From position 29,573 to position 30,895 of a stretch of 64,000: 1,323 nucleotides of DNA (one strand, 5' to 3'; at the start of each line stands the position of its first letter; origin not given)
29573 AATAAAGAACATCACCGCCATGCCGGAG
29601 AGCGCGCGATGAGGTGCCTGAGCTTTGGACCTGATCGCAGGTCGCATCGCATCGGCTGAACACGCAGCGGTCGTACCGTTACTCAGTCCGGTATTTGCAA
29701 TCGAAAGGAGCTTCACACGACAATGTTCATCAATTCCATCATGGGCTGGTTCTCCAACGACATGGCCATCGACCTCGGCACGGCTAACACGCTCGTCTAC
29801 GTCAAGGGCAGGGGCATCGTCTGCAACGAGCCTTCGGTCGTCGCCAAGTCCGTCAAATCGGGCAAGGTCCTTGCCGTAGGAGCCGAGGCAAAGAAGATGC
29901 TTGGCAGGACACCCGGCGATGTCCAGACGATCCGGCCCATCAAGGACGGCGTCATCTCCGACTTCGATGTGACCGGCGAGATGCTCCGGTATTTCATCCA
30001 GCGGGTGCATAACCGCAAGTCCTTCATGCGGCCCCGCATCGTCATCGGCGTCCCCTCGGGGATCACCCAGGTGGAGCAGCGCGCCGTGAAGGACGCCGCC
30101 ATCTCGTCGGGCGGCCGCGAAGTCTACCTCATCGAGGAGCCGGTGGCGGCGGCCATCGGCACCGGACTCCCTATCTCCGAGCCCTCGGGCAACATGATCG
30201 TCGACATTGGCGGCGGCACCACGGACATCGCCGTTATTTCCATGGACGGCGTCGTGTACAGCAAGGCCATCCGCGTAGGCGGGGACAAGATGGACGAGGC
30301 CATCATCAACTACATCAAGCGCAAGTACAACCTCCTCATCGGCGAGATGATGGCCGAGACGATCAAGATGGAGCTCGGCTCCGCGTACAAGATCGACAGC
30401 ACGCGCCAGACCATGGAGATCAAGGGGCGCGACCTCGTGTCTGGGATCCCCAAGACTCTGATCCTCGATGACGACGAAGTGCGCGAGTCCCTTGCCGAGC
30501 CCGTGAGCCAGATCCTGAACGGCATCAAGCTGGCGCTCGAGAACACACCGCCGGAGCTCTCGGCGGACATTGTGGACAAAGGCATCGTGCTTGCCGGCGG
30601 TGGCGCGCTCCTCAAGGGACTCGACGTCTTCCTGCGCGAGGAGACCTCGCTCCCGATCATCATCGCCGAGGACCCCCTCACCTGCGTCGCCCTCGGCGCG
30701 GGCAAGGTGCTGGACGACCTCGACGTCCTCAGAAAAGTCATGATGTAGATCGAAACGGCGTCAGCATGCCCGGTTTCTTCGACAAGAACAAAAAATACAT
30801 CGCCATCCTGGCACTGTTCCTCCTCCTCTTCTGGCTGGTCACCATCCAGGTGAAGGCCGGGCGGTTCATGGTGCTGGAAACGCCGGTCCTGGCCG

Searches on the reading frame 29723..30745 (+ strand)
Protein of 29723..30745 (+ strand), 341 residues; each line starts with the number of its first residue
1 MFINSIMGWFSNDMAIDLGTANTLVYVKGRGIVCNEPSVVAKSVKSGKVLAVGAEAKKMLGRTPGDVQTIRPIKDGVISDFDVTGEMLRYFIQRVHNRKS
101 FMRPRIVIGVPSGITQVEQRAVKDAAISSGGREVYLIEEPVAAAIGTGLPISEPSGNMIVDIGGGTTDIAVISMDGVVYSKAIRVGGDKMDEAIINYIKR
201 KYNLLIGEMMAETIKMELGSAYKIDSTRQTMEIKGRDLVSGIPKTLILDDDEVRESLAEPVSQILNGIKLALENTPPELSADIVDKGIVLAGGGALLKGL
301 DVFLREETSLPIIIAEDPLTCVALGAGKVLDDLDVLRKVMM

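Call 13: find_encoding_contigs(protein=window:29723-30745:+, flank=3000, max_places=6)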
Protein window:29723-30745:+ (341 aa): 4 contigs read that carry it; 4 places shown.
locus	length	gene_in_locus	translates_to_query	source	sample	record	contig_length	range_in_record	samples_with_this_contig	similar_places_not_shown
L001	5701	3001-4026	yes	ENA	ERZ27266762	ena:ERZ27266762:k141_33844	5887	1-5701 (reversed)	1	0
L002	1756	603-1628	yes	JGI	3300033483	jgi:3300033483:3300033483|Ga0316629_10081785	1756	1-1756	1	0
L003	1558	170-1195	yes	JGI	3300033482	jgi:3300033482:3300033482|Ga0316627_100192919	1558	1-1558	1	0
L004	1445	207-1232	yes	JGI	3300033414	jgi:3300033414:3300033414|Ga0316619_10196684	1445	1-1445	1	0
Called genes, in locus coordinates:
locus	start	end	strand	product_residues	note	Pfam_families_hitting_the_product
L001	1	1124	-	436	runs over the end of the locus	?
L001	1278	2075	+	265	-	PF01966:HD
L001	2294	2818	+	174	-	PF06271:RDD (weak)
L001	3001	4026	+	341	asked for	PF06723:MreB_Mbl, PF00022:Actin (weak), PF00012:HSP70, PF11104:PilM_2 (faint), PF14450:FtsA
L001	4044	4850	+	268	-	PF04085:MreC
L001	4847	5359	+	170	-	-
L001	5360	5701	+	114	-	?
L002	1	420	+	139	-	?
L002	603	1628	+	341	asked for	PF06723:MreB_Mbl, PF00022:Actin (weak), PF00012:HSP70, PF11104:PilM_2 (faint), PF14450:FtsA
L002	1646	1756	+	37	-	?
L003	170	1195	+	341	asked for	PF06723:MreB_Mbl, PF00022:Actin (weak), PF00012:HSP70, PF11104:PilM_2 (faint), PF14450:FtsA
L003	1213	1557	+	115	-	?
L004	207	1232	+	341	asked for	PF06723:MreB_Mbl, PF00022:Actin (weak), PF00012:HSP70, PF11104:PilM_2 (faint), PF14450:FtsA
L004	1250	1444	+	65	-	?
